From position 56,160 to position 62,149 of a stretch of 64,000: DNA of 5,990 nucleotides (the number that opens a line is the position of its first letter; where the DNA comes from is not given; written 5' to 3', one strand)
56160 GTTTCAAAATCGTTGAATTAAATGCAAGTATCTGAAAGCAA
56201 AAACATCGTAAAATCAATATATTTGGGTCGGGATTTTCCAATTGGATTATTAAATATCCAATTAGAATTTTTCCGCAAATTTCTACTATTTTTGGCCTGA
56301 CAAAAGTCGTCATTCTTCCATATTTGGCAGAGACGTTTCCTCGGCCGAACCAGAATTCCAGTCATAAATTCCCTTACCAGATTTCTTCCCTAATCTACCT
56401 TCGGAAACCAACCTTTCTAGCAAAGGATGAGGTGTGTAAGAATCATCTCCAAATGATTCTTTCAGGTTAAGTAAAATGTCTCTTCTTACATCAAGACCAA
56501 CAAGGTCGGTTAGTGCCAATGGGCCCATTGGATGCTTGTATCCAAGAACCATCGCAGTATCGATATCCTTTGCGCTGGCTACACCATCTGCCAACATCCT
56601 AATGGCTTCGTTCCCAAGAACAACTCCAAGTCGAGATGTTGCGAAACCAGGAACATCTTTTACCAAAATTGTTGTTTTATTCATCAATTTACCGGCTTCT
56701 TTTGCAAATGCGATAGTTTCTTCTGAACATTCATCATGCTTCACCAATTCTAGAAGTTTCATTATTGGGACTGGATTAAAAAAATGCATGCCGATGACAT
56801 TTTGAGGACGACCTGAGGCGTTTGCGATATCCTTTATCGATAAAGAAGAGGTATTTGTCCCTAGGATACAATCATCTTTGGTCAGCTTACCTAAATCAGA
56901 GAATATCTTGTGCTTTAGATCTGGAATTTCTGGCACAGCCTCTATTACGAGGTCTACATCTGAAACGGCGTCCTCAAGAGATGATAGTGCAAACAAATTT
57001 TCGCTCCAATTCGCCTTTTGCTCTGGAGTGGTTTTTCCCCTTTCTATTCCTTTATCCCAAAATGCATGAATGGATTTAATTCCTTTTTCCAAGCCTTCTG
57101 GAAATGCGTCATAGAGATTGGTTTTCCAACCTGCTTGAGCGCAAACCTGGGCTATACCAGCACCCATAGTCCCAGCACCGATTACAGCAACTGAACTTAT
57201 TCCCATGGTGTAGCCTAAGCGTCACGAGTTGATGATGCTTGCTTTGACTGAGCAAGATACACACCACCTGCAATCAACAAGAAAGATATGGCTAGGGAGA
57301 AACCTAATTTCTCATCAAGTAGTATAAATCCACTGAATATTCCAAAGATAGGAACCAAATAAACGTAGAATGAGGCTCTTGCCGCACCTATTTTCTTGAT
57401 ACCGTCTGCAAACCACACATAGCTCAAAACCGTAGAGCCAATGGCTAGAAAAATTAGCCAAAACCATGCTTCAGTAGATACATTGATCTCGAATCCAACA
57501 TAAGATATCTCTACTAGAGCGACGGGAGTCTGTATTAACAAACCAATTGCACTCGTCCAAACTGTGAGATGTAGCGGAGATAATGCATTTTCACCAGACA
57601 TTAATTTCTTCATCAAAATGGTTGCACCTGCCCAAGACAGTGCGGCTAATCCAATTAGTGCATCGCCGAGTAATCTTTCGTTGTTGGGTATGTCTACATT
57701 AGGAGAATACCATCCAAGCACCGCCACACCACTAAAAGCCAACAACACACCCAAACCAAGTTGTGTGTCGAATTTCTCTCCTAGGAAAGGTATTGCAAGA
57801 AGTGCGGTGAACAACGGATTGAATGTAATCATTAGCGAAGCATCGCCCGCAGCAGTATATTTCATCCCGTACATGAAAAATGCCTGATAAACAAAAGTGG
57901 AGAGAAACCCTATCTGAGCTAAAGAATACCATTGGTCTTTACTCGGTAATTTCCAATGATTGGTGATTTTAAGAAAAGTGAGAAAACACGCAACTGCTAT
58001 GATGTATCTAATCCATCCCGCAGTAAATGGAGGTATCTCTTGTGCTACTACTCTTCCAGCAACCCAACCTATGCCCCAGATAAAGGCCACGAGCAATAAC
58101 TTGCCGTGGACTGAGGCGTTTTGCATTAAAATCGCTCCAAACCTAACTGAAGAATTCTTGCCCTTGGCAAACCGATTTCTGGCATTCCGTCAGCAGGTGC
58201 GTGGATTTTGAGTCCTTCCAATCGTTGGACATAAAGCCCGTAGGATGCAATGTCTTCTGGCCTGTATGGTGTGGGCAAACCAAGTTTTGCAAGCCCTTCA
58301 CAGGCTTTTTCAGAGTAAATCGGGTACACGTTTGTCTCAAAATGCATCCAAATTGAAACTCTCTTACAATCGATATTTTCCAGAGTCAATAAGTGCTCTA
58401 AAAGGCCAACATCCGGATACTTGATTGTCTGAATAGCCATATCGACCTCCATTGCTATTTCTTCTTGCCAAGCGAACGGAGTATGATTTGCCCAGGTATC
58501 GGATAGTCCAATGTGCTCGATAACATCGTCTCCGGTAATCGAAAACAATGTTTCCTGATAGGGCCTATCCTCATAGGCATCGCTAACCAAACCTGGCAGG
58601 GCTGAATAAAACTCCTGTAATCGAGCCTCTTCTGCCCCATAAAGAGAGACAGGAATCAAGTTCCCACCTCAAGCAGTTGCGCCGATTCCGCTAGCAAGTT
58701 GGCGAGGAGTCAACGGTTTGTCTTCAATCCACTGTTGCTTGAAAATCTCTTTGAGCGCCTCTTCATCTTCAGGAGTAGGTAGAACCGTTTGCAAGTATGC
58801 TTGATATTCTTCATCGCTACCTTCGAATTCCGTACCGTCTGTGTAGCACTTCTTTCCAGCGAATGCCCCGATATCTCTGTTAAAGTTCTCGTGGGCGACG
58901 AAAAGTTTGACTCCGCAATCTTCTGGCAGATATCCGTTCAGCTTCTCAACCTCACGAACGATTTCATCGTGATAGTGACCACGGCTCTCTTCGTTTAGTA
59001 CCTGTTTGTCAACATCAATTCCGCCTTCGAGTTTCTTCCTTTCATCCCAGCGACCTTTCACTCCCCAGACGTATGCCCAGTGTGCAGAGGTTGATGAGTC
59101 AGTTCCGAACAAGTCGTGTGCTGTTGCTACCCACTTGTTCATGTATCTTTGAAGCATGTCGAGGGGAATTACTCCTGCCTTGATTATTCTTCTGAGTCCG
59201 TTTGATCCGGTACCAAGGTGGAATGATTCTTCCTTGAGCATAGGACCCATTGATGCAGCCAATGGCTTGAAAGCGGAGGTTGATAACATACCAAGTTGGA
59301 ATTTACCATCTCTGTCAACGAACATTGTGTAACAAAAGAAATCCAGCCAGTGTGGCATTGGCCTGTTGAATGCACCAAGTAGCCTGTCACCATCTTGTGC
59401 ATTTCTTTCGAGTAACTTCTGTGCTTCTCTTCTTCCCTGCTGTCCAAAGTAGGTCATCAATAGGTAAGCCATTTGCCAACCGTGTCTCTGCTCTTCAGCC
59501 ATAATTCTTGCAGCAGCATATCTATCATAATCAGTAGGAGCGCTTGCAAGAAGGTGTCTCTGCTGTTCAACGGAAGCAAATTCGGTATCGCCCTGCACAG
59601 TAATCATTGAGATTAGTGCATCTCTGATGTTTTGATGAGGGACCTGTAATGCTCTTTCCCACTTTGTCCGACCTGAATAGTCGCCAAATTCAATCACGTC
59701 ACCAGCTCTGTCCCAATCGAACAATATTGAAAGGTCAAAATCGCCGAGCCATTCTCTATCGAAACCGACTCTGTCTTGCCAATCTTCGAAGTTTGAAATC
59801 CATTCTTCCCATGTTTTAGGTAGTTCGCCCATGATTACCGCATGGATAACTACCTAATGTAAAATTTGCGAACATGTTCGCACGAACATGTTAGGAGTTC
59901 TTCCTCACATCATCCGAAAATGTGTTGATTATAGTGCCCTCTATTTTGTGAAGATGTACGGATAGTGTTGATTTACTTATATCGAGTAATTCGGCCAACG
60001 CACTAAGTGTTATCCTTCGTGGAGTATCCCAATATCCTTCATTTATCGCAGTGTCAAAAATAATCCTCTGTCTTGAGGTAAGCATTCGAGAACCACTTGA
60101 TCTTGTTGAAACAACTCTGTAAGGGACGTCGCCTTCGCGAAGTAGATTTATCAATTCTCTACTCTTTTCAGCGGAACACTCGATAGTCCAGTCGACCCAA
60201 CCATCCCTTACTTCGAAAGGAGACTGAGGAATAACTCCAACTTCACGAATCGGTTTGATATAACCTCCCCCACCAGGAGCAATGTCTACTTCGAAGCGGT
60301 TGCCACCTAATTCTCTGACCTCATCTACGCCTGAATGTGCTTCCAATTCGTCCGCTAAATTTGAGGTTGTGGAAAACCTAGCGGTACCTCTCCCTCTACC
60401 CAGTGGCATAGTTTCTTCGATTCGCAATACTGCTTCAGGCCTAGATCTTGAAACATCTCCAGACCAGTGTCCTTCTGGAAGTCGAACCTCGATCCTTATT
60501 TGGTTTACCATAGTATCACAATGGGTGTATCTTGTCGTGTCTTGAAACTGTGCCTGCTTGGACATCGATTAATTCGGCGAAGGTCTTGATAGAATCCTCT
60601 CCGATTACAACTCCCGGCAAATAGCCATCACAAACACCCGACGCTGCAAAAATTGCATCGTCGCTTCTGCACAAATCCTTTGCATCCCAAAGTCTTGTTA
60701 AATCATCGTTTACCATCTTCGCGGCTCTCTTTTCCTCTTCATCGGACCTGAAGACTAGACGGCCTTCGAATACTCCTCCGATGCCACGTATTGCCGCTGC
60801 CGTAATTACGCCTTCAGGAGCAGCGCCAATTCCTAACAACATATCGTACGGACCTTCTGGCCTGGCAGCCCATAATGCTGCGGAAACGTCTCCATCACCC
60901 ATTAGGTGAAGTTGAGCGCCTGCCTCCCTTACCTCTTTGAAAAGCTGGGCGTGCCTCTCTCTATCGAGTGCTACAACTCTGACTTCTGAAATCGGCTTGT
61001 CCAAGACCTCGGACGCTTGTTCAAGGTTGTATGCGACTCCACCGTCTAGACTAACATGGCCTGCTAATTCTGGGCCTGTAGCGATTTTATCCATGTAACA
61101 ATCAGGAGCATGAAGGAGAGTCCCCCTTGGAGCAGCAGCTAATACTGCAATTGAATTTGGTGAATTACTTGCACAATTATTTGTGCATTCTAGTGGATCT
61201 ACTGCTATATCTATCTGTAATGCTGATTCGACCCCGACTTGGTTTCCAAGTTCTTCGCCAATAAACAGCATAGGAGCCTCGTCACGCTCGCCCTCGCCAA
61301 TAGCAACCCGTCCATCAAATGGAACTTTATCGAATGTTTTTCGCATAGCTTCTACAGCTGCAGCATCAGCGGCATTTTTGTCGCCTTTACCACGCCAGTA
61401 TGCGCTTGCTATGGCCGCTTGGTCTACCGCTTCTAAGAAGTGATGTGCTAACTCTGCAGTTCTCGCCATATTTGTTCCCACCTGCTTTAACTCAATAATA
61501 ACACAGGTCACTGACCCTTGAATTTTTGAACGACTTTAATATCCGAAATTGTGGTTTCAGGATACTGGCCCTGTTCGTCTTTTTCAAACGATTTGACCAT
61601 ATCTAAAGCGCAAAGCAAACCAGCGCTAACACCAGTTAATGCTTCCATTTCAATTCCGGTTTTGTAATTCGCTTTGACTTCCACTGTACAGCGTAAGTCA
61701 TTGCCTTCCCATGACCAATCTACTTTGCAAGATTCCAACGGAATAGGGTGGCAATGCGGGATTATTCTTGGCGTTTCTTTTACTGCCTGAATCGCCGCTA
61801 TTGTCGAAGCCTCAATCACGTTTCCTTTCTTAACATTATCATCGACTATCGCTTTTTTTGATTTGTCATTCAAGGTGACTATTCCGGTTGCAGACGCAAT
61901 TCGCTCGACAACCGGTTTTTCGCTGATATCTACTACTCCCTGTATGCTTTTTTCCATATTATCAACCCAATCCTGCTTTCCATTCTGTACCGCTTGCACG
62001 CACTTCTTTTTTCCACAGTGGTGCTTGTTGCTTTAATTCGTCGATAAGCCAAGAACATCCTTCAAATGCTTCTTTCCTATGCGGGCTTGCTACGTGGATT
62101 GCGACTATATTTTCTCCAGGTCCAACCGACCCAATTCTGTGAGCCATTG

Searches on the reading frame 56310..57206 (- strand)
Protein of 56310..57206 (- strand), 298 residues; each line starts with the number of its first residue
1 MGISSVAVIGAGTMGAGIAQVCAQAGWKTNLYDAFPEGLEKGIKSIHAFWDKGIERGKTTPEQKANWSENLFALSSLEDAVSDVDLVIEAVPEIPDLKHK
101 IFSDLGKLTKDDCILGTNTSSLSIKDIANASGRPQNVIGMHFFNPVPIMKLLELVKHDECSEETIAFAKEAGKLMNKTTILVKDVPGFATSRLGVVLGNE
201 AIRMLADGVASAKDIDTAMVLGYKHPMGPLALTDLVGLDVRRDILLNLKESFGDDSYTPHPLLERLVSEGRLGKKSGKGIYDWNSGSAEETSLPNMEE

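Call 18: search_protein_families(library=pfam, proteins=[window:56310-57206:-], max_evalue=0.00001)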
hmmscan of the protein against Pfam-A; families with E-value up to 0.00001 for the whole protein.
window:56310-57206:- (298 aa): 3 families
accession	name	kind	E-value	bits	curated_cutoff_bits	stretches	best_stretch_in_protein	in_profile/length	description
PF02737.24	3HCDH_N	-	2e-58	197.7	22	1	5-185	1-180/180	3-hydroxyacyl-CoA dehydrogenase, NAD binding domain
PF00725.27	3HCDH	-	5.3e-31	107.4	22.1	1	187-283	1-97/97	3-hydroxyacyl-CoA dehydrogenase, C-terminal domain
PF03446.21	NAD_binding_2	-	4.7e-07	30.4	21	1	6-122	2-97/161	NAD binding domain of 6-phosphogluconate dehydrogenase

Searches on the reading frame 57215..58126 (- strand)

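Call 18: search_protein_families(library=pfam, proteins=[window:57215-58126:-], max_evalue=0.00001)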
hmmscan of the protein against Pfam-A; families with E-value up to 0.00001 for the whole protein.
window:57215-58126:- (303 aa): 2 families
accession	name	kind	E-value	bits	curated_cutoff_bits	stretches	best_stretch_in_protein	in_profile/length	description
PF00892.27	EamA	-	3.1e-47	160.7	28.2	2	10-137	7-133/135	EamA-like transporter family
PF03151.22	TPT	-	6.8e-07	29.4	30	0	45-208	44-201/291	Triose-phosphate Transporter family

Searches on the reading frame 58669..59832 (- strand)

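Call 45: search_protein_families(library=pfam, proteins=[window:58669-59832:-], max_evalue=0.00001)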
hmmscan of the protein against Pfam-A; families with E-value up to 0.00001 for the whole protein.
window:58669-59832:- (387 aa): 1 family
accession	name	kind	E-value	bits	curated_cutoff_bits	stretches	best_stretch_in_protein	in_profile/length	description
PF05138.18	PaaA_PaaC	-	7.7e-16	58.5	28.5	1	66-304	11-227/263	Phenylacetic acid catabolic protein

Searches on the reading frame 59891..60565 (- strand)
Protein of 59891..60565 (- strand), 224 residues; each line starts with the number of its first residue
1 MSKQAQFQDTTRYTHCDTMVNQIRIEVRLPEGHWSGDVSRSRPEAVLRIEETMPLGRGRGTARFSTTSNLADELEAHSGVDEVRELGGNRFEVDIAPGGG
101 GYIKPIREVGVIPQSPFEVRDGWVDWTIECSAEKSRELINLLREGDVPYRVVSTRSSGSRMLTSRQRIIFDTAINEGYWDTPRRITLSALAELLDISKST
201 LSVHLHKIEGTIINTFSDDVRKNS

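Call 18: search_protein_families(library=pfam, proteins=[window:59891-60565:-], max_evalue=0.00001)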
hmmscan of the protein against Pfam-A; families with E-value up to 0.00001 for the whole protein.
window:59891-60565:- (224 aa): 1 family
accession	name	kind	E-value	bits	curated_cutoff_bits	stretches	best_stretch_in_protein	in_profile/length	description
PF04967.18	HTH_10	-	1.8e-16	60.1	23.1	1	162-213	1-52/53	HTH DNA binding domain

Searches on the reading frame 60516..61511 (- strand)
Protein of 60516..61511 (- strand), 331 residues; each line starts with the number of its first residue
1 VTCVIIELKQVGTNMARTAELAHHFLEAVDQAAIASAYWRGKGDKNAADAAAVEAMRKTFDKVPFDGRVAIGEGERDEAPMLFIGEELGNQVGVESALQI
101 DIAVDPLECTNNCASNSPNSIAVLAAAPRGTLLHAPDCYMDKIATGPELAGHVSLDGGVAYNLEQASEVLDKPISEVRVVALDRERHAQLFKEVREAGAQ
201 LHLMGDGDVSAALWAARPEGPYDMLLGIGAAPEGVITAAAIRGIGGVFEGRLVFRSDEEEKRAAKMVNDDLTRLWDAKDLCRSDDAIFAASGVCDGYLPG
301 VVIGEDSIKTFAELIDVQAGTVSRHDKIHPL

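Call 45: search_protein_families(library=pfam, proteins=[window:60516-61511:-], max_evalue=0.00001)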
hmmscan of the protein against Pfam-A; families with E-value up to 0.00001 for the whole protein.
window:60516-61511:- (331 aa): 1 family
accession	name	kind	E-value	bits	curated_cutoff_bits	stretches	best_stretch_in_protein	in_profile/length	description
PF03320.18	FBPase_glpX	-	9.9e-108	360.1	27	1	20-329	2-307/307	Bacterial fructose-1,6-bisphosphatase, glpX-encoded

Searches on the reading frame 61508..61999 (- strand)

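Call 45: search_protein_families(library=pfam, proteins=[window:61508-61999:-], max_evalue=0.00001)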
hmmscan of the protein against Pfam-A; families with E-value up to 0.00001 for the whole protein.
window:61508-61999:- (163 aa): 1 family
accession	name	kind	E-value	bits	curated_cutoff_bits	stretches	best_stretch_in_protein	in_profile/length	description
PF01967.27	MoaC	-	9.4e-42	142.7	27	1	23-162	2-136/136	MoaC family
